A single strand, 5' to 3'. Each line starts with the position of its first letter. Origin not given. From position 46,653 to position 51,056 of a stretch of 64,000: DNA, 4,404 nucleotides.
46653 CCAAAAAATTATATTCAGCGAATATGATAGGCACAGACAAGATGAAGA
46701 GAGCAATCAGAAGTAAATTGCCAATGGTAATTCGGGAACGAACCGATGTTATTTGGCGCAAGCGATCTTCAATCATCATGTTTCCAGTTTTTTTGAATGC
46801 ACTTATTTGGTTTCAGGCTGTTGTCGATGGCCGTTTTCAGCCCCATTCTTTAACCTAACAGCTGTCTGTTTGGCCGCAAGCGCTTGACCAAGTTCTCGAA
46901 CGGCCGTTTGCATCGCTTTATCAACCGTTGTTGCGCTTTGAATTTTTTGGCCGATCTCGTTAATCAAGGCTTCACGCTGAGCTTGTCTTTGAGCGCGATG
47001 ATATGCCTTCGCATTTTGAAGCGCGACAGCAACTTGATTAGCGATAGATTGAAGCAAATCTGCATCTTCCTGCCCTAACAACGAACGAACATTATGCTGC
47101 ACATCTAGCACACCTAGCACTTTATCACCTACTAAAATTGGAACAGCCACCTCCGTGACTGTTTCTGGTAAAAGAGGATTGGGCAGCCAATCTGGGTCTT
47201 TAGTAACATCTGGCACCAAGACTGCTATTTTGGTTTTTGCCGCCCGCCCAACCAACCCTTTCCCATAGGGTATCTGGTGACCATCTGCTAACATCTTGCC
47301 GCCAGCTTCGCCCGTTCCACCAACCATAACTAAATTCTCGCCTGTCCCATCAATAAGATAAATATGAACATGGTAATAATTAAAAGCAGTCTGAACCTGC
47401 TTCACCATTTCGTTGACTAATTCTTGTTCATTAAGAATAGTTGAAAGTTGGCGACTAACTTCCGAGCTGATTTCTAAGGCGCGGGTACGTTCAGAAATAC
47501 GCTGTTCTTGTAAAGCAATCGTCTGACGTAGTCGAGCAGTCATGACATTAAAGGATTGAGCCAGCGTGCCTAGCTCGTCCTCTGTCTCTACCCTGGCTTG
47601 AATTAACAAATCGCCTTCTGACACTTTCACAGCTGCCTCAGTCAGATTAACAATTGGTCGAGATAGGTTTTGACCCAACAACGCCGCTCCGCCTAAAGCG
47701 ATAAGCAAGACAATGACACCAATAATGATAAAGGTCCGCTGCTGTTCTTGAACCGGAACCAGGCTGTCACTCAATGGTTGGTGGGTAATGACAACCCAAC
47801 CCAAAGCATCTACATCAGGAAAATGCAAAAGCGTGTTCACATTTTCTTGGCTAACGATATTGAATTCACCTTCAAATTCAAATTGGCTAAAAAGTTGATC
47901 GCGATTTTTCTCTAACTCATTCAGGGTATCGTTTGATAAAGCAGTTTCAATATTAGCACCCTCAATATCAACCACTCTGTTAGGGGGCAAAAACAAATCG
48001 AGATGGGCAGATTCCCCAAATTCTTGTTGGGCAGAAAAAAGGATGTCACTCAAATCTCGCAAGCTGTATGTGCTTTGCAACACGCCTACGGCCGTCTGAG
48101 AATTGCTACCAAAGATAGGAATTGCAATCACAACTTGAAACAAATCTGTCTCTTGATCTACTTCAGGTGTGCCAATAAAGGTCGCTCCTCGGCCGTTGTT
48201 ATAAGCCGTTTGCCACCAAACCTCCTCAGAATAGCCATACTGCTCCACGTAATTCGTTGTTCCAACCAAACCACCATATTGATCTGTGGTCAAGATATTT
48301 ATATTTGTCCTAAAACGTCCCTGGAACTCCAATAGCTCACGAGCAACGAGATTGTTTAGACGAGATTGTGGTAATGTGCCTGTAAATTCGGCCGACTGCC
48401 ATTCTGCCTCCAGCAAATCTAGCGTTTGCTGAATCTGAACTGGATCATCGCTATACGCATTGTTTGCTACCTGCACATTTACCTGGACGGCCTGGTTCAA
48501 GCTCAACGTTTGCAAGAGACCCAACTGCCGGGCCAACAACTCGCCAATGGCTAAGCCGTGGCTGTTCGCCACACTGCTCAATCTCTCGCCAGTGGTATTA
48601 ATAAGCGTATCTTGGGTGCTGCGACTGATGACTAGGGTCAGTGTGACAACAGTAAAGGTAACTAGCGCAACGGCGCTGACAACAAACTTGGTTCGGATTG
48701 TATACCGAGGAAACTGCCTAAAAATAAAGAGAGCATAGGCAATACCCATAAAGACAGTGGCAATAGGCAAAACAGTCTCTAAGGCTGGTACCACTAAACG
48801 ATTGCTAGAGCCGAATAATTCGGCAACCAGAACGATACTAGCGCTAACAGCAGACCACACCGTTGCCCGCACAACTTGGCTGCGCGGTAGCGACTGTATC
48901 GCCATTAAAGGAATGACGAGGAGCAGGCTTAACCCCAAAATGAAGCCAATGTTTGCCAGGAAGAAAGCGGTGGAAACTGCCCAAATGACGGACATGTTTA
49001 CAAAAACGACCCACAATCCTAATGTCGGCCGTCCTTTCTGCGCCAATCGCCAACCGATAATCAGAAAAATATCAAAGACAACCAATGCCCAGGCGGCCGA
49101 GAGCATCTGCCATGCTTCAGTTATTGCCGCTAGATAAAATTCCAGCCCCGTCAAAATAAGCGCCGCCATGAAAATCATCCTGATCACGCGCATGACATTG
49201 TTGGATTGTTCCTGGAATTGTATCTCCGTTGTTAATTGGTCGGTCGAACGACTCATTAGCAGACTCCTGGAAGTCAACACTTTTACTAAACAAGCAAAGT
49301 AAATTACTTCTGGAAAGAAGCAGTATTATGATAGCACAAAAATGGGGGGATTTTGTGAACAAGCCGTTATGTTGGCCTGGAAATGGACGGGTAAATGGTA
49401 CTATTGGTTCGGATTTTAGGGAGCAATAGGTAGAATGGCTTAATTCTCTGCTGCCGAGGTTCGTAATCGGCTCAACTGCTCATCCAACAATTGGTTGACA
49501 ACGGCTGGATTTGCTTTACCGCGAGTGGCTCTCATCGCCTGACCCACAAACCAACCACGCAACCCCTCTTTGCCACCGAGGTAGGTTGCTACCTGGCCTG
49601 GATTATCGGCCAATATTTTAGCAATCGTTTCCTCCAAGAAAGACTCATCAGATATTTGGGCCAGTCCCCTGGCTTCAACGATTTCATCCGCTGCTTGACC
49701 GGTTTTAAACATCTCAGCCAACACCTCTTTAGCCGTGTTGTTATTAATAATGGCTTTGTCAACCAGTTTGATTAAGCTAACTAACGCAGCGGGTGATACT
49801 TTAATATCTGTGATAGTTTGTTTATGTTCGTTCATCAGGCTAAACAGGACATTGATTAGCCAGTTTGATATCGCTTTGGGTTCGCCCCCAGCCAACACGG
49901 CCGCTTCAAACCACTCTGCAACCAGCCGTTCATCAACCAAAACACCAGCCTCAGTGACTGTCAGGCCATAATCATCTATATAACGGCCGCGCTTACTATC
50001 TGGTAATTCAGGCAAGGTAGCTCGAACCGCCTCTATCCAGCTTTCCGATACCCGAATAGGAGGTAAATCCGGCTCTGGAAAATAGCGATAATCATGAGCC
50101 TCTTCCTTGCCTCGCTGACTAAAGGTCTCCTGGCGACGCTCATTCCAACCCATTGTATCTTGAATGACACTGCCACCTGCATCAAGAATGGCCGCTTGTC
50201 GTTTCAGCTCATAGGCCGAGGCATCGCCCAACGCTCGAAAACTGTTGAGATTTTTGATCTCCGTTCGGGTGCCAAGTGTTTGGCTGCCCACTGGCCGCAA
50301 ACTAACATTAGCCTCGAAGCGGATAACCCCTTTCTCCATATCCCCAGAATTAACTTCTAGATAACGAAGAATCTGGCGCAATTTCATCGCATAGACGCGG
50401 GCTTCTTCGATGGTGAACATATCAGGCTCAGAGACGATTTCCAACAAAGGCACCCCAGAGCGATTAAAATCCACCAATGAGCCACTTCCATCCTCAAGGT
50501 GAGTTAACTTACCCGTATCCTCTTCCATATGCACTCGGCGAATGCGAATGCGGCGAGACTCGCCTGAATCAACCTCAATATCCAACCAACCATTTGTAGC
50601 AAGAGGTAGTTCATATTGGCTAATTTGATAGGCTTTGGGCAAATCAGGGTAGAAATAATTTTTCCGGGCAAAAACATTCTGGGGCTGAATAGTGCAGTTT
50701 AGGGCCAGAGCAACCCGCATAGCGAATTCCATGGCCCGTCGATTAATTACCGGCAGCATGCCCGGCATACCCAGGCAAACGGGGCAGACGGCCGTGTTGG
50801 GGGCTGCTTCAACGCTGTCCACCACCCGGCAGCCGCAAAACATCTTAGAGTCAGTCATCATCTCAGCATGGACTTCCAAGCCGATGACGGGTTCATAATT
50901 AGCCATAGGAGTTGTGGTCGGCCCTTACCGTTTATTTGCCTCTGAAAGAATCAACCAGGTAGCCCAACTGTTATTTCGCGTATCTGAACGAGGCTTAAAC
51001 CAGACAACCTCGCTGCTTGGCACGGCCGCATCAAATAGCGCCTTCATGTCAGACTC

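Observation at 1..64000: Hyper-abundant palindrome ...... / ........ across the whole window (HIP-like element)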

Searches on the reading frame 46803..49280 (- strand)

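Call 6: search_protein_families(library=ncbifam, proteins=[window:46803-49280:-])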
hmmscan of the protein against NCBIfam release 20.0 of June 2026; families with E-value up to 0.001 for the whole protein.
window:46803-49280:- (825 aa): 22 families
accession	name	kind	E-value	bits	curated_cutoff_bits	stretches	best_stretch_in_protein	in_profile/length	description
NF038263.1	prot_phos_SiaA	equivalog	2.5e-13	49.5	700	1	475-605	269-400/658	biofilm regulation protein phosphatase SiaA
NF033092.0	HK_WalK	equivalog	3.9e-12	45.5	725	1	501-593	163-255/594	cell wall metabolism sensor histidine kinase WalK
NF012163.2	BaeS_SmeS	equivalog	4e-11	42.5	500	1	506-629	155-272/457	sensor histidine kinase efflux regulator BaeS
NF040691.1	MtrAB_MtrB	equivalog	1.2e-10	41.1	450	1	503-626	176-296/507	MtrAB system histidine kinase MtrB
NF008184.0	PRK10935.1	equivalog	2.1e-09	36.6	553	1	521-624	158-265/565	nitrate/nitrite two-component system sensor histidine kinase NarQ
NF047496.1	HK_LIC11548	equivalog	3.6e-09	35.9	750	1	516-596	276-358/589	LIC_11548 family sensor histidine kinase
NF007837.0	PRK10549.1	equivalog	7.9e-09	34.7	603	1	511-630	160-273/466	envelope stress sensor histidine kinase BaeS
NF053592.1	HK_near_YfiR_like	equivalog_domain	1.5e-08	34.4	194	1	510-584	142-221/223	sensor histidine kinase, YfiR-like protein-associated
NF008283.0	PRK11061.1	equivalog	3e-07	29.1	583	1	610-777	10-179/748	phosphoenolpyruvate--protein phosphotransferase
NF007896.0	PRK10600.1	equivalog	4.8e-07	28.8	578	1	514-606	156-245/598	nitrate/nitrite two-component system sensor histidine kinase NarX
NF011874.0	PRK15347.1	equivalog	6.7e-07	27.7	852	1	494-607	275-389/921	two component system sensor kinase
NF007007.0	PRK09470.1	equivalog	9e-07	28.1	486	1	517-597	171-251/463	envelope stress sensor histidine kinase CpxA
NF047786.1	his_kin_MadS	equivalog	9.6e-07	28.2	500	1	708-801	128-222/434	MadS family sensor histidine kinase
NF007004.0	PRK09467.1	equivalog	2.2e-06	26.7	415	1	507-627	144-258/440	two-component system sensor histidine kinase EnvZ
NF052458.1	PhdiestGepA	equivalog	2.4e-06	26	1200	1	455-593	288-424/840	phosphodiesterase GepA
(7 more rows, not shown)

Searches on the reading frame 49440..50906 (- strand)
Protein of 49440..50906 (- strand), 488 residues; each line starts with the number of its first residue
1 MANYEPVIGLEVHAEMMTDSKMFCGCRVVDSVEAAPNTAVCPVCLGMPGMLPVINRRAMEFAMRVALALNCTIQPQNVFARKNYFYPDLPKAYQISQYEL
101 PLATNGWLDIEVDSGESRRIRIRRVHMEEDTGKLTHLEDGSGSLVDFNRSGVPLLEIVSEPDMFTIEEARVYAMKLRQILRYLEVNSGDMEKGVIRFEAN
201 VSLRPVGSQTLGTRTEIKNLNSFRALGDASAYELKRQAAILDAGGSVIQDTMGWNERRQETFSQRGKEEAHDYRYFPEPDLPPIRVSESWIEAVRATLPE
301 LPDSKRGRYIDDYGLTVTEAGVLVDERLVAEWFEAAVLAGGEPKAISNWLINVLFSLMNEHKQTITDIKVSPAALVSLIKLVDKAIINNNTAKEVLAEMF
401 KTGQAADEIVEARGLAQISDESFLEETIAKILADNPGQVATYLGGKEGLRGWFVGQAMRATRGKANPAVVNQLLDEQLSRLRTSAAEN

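Call 67: search_protein_families(library=pfam, proteins=[window:49440-50906:-], max_evalue=0.0001)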
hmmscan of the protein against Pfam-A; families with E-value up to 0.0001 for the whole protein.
window:49440-50906:- (488 aa): 2 families
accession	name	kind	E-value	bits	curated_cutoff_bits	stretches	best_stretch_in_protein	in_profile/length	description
PF02934.20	GatB_N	-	5.9e-115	383.7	23.4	1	7-292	2-277/277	GatB/GatE catalytic domain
PF02637.23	GatB_Yqey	-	1.3e-46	158.5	27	1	332-478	2-148/148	GatB domain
